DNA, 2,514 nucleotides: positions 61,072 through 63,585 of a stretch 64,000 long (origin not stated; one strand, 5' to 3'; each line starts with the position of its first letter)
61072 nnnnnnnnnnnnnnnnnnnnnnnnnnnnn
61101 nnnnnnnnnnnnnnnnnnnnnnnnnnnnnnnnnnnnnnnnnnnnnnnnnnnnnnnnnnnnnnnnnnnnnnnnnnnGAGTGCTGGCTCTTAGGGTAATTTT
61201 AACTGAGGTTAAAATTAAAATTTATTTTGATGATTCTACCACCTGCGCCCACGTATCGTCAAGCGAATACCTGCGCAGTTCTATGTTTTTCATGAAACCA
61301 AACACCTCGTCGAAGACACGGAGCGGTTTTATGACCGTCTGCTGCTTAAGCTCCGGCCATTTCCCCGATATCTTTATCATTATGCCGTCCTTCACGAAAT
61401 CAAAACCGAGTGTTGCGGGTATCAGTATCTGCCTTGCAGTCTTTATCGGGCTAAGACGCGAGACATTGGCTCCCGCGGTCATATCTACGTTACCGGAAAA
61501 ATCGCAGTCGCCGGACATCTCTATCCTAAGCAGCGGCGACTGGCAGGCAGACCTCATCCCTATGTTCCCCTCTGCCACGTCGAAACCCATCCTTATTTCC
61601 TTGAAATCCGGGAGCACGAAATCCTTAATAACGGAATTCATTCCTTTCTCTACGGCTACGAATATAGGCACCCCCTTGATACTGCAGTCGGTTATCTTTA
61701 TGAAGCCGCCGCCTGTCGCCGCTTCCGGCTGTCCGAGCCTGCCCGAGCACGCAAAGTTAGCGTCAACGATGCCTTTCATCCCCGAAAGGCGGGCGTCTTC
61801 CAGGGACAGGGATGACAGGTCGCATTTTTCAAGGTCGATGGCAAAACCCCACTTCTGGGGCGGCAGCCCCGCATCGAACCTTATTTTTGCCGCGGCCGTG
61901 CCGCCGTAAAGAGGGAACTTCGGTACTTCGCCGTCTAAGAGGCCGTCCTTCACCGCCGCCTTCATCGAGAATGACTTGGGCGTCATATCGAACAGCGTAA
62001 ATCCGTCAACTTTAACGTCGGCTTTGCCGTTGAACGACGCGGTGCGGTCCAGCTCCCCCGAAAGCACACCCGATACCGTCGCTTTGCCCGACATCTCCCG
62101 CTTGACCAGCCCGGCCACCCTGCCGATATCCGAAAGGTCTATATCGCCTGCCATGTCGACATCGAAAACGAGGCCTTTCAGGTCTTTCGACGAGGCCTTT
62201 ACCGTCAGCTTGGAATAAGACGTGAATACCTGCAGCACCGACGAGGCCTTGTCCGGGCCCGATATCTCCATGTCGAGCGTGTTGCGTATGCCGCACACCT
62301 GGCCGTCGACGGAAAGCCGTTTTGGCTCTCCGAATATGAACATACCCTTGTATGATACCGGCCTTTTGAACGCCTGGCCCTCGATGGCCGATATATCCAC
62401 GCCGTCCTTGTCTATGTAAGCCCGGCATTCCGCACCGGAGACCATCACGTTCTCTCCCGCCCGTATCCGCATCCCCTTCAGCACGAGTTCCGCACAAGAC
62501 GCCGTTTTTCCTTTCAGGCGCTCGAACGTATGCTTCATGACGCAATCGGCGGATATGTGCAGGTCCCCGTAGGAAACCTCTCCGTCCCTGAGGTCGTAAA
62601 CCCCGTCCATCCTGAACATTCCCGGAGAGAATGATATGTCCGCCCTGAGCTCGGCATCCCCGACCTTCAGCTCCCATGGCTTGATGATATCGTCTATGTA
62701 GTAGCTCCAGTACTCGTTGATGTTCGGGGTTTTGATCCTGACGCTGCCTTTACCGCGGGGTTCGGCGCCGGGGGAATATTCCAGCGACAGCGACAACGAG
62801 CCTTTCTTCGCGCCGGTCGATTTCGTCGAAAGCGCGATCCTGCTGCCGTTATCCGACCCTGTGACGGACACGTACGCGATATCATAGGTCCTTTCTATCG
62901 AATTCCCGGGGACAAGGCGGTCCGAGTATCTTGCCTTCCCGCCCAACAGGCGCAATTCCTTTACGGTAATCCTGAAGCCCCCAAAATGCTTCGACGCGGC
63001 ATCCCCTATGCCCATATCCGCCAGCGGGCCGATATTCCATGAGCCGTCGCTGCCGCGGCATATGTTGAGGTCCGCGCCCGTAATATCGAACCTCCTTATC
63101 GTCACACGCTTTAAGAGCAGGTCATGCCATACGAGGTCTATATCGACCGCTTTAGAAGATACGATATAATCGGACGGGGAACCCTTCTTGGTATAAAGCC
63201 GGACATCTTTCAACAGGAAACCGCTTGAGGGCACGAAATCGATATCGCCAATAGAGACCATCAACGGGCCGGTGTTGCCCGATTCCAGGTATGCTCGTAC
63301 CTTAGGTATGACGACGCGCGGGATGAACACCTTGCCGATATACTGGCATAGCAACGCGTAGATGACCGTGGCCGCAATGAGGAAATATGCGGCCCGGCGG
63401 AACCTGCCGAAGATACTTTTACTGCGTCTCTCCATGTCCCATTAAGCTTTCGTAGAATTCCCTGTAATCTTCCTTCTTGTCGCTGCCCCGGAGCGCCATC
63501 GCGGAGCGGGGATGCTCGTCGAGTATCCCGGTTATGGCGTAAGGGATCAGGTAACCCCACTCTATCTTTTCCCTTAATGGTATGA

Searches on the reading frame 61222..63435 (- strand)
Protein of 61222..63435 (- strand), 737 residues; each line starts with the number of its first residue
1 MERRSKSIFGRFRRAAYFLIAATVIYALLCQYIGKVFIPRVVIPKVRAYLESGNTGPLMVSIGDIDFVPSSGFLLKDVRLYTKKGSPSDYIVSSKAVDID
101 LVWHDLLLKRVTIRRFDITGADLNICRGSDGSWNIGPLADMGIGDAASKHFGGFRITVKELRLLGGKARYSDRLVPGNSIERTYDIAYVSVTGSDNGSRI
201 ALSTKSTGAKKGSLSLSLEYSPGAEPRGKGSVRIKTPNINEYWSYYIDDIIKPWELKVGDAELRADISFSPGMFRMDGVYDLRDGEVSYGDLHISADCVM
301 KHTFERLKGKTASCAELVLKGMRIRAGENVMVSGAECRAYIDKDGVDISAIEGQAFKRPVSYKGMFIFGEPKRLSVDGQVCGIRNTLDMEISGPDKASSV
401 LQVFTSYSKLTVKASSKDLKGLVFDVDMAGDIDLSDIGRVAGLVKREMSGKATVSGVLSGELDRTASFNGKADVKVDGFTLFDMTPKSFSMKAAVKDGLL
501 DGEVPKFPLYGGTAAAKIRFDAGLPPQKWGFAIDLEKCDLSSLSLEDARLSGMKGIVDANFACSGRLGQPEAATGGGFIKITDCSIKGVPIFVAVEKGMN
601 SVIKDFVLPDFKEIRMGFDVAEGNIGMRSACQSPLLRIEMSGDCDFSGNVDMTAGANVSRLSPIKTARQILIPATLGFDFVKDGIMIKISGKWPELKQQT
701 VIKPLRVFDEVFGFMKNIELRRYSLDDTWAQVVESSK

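Call 68: search_protein_families(library=pfam, proteins=[window:61222-63435:-], max_evalue=0.00001)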
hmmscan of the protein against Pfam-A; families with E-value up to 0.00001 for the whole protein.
window:61222-63435:- (737 aa): 2 families
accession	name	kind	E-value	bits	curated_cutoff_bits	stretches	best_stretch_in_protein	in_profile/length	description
PF05359.17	DUF748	-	4.1e-13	48.8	50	1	9-289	11-272/1037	Domain of Unknown Function (DUF748)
PF05170.20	AsmA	-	1.5e-09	37.7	29.8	0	66-135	59-127/607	AsmA family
